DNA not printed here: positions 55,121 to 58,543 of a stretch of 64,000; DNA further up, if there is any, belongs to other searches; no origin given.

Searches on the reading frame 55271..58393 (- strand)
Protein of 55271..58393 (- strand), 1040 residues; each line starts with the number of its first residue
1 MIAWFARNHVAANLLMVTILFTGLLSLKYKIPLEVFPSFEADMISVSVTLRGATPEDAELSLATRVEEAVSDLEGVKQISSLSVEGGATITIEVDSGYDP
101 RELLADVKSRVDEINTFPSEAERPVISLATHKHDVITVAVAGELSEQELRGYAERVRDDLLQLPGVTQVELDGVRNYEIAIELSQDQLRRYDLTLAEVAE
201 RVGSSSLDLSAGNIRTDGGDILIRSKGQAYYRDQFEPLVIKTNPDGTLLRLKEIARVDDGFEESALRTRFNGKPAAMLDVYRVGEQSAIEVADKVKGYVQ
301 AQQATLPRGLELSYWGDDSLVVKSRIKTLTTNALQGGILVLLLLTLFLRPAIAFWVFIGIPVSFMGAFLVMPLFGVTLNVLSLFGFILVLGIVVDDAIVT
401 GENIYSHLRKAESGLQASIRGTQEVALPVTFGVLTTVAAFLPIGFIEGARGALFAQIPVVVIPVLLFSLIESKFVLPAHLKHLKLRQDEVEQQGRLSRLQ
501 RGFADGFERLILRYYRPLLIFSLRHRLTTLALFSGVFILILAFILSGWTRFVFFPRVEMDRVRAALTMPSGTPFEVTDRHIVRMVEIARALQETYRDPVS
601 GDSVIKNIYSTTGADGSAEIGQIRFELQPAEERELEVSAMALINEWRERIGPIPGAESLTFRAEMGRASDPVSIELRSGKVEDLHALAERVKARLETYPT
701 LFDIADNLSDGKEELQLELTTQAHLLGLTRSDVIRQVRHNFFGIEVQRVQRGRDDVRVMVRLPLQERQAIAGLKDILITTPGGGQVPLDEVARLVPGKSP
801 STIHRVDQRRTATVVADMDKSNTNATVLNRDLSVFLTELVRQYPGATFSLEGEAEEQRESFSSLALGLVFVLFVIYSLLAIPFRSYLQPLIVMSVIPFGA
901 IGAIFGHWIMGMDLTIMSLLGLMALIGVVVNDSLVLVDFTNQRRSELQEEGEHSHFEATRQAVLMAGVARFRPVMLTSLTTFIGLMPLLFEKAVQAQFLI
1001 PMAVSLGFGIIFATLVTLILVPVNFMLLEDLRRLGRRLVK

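Call 61: search_protein_families(library=pfam, proteins=[window:55271-58393:-])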
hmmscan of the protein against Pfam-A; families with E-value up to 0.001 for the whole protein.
window:55271-58393:- (1040 aa): 3 families
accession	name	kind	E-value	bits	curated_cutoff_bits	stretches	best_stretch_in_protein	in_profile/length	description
PF00873.25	ACR_tran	-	1.2e-178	596.4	28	1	1-1028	1-1020/1021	AcrB/AcrD/AcrF family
PF00403.32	HMA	-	5.1e-05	24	24.8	0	63-108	13-57/62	Heavy-metal-associated domain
PF02355.23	SecD_SecF_C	-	7.7e-05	22.6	20.5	1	864-1015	33-177/189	Protein export membrane protein SecD/SecF, C-terminal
